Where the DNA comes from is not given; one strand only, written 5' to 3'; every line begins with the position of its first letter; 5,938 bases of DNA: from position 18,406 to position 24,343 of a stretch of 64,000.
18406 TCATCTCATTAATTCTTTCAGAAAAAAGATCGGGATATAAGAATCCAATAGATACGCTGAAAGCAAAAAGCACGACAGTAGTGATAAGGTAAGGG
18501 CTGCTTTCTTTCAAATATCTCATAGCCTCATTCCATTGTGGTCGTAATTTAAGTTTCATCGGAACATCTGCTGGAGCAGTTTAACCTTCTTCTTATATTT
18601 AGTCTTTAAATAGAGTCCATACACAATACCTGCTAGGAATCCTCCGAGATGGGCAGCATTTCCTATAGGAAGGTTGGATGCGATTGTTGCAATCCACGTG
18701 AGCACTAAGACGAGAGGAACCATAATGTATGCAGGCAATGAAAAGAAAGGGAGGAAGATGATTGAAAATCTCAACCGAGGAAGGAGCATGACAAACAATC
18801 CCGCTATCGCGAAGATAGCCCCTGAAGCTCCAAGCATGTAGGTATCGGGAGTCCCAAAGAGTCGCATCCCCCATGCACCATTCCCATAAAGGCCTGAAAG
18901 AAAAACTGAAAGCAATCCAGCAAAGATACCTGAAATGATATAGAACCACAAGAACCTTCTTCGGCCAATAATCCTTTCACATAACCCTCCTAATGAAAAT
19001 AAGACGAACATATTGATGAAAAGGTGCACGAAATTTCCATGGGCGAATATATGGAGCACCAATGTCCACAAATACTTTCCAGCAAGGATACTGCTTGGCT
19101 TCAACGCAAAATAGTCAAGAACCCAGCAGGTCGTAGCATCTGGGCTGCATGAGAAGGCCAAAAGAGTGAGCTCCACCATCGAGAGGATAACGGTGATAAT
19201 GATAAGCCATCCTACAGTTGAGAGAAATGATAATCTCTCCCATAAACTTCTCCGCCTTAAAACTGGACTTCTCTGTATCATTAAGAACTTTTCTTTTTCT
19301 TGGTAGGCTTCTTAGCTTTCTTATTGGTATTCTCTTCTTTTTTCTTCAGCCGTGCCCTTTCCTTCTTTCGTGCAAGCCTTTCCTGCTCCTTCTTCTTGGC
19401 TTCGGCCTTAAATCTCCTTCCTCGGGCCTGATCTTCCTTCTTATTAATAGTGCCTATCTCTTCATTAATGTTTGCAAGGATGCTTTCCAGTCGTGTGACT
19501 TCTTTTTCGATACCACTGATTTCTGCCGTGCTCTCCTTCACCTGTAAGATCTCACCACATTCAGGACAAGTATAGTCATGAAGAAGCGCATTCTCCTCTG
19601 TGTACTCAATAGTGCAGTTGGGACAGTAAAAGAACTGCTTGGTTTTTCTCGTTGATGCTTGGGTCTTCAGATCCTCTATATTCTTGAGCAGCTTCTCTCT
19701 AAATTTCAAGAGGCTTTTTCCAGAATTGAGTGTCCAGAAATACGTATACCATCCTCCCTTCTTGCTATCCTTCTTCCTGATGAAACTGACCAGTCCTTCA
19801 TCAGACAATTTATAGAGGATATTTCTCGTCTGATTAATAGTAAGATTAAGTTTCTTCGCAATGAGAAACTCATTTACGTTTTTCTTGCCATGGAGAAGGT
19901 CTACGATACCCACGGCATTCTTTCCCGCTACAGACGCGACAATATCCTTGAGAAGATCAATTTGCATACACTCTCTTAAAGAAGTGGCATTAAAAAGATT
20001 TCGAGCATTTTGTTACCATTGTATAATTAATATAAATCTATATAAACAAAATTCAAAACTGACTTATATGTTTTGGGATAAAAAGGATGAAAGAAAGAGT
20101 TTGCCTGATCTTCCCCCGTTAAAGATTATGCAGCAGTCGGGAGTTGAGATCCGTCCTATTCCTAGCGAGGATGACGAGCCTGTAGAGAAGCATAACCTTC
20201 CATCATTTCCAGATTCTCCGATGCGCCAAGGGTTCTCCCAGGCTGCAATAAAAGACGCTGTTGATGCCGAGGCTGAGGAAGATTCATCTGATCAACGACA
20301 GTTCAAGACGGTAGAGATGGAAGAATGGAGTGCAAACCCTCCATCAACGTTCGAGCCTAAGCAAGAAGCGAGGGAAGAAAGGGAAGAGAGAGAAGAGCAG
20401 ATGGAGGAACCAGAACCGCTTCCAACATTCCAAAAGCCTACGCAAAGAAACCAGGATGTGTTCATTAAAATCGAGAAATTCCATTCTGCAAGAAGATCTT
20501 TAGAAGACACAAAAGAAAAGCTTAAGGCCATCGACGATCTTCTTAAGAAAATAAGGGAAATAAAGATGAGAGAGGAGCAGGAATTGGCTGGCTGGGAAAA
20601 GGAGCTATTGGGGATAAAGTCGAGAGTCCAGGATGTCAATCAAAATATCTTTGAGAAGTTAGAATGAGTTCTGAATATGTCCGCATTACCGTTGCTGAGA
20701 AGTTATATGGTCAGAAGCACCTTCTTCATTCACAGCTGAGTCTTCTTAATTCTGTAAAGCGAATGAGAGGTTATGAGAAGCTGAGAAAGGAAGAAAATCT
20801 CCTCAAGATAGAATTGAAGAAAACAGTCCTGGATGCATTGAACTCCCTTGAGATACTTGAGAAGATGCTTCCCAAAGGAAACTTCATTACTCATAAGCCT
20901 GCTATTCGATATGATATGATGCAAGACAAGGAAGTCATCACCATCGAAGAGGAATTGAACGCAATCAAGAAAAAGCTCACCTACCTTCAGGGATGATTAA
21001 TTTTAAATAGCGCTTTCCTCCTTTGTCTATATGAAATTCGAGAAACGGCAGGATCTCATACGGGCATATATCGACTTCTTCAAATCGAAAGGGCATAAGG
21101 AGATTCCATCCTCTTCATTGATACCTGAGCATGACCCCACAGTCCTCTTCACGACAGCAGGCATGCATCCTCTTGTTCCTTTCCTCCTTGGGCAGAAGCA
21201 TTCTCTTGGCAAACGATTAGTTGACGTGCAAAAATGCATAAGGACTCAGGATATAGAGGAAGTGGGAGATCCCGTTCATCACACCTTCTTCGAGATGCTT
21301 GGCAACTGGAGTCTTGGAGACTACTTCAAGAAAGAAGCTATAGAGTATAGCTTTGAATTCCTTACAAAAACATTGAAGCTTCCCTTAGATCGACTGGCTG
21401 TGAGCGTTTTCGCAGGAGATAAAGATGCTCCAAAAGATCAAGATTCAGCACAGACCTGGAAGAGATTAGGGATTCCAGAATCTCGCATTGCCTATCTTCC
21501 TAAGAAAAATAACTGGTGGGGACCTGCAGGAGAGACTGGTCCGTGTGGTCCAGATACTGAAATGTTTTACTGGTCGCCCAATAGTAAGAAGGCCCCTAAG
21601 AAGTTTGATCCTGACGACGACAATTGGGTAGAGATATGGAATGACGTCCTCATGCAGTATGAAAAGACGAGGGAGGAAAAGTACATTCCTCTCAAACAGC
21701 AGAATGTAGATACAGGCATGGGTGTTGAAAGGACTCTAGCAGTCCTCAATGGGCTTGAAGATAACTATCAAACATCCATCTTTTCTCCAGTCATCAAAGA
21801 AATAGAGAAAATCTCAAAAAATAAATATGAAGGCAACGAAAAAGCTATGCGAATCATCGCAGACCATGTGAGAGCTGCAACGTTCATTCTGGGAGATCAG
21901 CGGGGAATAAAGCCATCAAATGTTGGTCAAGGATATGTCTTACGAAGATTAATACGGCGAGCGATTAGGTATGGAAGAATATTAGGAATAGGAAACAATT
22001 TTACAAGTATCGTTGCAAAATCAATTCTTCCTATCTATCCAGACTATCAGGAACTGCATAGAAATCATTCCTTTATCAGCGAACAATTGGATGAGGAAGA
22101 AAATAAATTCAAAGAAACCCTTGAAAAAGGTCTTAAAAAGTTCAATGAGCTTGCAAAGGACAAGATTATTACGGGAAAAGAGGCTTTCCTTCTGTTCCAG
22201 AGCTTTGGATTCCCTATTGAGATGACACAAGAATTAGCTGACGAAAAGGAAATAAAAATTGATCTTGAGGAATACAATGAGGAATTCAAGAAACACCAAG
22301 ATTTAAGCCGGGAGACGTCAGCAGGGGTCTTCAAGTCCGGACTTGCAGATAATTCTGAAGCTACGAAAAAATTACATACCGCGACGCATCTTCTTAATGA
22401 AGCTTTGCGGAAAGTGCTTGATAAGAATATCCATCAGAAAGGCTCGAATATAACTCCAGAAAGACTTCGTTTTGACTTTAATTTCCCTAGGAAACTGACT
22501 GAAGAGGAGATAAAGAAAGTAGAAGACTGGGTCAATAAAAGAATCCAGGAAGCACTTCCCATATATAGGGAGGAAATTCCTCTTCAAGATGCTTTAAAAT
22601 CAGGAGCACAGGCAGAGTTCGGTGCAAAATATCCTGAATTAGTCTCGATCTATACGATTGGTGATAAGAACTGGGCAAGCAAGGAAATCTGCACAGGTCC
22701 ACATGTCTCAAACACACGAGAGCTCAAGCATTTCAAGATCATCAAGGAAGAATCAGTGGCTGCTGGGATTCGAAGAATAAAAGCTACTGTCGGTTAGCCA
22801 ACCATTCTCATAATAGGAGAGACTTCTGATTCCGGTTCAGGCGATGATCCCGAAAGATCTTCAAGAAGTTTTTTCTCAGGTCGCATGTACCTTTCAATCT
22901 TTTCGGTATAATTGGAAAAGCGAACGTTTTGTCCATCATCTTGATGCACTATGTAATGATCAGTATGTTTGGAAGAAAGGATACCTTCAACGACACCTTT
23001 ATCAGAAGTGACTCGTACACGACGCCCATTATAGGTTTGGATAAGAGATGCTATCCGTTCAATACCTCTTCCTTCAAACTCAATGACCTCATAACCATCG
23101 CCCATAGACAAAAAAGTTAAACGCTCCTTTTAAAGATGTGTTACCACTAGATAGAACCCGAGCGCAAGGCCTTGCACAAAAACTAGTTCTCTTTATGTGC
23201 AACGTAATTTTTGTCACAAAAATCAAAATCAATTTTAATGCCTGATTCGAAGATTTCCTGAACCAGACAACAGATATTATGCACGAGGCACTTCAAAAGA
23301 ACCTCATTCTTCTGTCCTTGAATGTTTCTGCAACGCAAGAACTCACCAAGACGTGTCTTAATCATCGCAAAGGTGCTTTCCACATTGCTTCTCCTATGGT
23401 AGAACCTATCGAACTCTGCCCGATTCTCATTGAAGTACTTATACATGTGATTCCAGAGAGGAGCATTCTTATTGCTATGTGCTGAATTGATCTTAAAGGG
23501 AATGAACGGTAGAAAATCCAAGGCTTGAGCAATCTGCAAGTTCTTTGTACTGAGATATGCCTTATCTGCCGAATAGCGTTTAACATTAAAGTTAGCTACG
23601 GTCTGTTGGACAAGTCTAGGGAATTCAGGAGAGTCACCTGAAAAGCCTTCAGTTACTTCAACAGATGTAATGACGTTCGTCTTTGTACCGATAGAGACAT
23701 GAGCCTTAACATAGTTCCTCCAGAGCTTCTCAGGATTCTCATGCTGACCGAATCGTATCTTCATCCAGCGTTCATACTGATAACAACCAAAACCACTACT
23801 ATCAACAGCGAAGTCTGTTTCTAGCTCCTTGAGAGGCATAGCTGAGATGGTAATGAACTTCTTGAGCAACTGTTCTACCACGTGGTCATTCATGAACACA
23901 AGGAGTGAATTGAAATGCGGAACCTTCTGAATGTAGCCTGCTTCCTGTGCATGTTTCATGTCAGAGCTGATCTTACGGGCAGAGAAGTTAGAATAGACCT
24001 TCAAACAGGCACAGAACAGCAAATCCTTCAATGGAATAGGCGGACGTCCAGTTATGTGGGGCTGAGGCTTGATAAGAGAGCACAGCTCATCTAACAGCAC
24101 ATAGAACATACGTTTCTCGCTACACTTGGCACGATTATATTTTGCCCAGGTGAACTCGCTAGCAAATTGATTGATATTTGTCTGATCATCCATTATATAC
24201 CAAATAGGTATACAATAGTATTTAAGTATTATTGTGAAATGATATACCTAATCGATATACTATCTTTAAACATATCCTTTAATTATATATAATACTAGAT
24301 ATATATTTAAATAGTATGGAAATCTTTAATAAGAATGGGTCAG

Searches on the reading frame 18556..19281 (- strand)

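Call 31: search_protein_families(library=pfam, proteins=[window:18556-19281:-], max_evalue=0.001)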
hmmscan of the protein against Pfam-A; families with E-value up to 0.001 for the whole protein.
window:18556-19281:- (241 aa): 2 families
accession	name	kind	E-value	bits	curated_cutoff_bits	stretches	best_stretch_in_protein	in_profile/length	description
PF01694.28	Rhomboid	-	5.8e-29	101.6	22.6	1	70-225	3-140/143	Rhomboid domain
PF08551.15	DUF1751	-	6.9e-07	30.2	22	1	66-129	5-66/99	Eukaryotic integral membrane protein (DUF1751)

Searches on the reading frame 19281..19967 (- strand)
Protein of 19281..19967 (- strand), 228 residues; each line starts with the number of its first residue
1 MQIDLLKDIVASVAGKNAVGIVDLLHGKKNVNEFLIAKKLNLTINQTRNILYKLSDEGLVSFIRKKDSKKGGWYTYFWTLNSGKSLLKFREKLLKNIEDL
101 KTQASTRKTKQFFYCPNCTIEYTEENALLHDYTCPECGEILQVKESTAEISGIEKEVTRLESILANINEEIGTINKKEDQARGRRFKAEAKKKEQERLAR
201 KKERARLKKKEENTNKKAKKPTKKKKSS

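Call 31: search_protein_families(library=pfam, proteins=[window:19281-19967:-], max_evalue=0.001)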
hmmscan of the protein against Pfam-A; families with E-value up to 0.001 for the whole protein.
window:19281-19967:- (228 aa): 3 families
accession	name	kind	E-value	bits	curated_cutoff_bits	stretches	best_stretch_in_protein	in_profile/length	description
PF02002.24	TFIIE_alpha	-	2.6e-14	53.4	22.9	1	5-105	2-101/105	TFIIE alpha subunit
PF08271.17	Zn_Ribbon_TF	-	3.5e-05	23.7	29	1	113-142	1-30/43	TFIIB zinc-binding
PF25164.1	CoiA_N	-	0.00047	20.1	26.3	0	130-145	16-31/50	Competence protein CoiA, N-terminal domain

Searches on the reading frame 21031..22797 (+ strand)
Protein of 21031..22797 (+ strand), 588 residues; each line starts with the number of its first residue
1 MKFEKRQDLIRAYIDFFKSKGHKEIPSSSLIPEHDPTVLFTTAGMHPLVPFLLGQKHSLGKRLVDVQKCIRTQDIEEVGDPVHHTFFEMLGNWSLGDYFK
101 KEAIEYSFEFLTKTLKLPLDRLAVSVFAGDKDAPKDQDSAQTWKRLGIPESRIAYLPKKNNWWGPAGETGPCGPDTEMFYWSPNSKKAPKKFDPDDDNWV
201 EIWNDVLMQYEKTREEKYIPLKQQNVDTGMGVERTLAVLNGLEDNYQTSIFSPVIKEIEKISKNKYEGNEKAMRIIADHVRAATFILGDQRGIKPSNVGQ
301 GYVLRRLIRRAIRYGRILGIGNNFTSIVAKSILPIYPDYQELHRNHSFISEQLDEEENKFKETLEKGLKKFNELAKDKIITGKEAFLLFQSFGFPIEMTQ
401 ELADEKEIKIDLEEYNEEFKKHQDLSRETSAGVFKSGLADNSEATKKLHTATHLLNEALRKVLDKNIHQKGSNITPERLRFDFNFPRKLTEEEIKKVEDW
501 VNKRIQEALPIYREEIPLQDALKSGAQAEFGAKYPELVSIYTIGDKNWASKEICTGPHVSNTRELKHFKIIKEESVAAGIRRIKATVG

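Call 31: search_protein_families(library=pfam, proteins=[window:21031-22797:+], max_evalue=0.001)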
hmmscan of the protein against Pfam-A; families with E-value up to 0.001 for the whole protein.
window:21031-22797:+ (588 aa): 2 families
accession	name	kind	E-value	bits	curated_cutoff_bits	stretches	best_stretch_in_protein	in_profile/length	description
PF01411.24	tRNA-synt_2c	-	7.8e-137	457.5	30.3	1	11-454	4-454/552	tRNA synthetases class II (A)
PF07973.19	tRNA_SAD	-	3e-16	59.6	24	1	538-583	1-43/44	Threonyl and Alanyl tRNA synthetase second additional domain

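Call 68: find_homologous_proteins(query=window:21031-22797:+, max_evalue=1e-50)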
Query window:21031-22797:+ (588 aa): 8000 proteins with E <= 1e-50 among 8000 candidates; the best 120 are listed.
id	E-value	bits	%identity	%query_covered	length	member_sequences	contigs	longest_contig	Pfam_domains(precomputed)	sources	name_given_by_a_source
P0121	0.0e+0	1346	100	100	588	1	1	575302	PF01411.25,PF07973.20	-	-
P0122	0.0e+0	1185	86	100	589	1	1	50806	PF01411.25,PF07973.20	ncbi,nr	ncbi:alanine--tRNA ligase [Candidatus Pacearchaeota archaeon]|nr:alanine--tRNA ligase [Candidatus Pa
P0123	0.0e+0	1103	81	100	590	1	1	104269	PF01411.25,PF07973.20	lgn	-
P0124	0.0e+0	1075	80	100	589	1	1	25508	PF01411.25,PF07973.20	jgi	jgi:alanyl-tRNA synthetase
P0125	0.0e+0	1072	78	99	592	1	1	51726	PF01411.25,PF07973.20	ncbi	-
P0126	0.0e+0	1057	78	99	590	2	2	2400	PF01411.25,PF07973.20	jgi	jgi:alanyl-tRNA synthetase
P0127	0.0e+0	1056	78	100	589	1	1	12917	PF01411.25,PF07973.20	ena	-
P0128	0.0e+0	1055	78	100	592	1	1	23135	PF01411.25,PF07973.20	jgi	jgi:alanyl-tRNA synthetase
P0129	0.0e+0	1055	78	99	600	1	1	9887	PF01411.25,PF07973.20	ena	-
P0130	0.0e+0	1055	78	100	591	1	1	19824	PF01411.25,PF07973.20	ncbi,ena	-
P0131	0.0e+0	1050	77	99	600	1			PF01411.25,PF07973.20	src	-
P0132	0.0e+0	1047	77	99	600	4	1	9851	PF01411.25,PF07973.20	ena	-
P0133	0.0e+0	1046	77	99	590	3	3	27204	PF01411.25,PF07973.20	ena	-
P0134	0.0e+0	1045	78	100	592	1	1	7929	PF01411.25,PF07973.20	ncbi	-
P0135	0.0e+0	1043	75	100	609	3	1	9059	PF01411.25,PF07973.20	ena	-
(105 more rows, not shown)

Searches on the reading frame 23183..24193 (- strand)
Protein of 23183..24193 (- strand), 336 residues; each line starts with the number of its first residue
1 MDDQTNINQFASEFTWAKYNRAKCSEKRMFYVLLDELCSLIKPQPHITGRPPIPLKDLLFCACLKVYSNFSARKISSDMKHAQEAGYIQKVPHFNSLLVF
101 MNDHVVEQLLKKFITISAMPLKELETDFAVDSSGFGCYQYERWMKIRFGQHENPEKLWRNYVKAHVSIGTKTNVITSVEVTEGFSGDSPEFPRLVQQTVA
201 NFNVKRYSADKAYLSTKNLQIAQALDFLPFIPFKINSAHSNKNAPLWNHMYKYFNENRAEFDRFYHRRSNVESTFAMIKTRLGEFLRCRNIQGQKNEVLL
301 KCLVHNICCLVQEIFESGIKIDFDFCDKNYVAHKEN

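Call 3: search_protein_families(library=pfam, proteins=[window:23183-24193:-], max_evalue=0.1)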
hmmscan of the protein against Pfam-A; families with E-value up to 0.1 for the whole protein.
window:23183-24193:- (336 aa): 2 families
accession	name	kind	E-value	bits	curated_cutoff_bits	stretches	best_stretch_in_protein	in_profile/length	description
PF01609.27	DDE_Tnp_1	-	5e-16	59.5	23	1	126-307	5-200/200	Transposase DDE domain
PF13751.12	DDE_Tnp_1_6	-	0.00023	21.9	25.1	1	259-307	71-121/125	Transposase DDE domain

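Call 48: search_protein_families(library=phrogs, proteins=[window:23183-24193:-], max_evalue=0.01)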
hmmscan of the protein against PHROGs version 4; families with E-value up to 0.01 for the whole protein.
window:23183-24193:- (336 aa): 5 families
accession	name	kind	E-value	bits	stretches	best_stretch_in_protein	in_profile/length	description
phrog_2262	-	integration and excision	1.1e-17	65.4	1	15-306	13-295/309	transposase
phrog_4716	-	integration and excision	4.8e-10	40.7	1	161-298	126-248/268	transposase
phrog_8928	-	unknown function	1.9e-06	28.2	0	163-252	234-325/484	-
phrog_33026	-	unknown function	1.9e-05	25.9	1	265-304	33-72/88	-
phrog_3598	-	integration and excision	0.0018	18.3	0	162-298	168-291/316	transposase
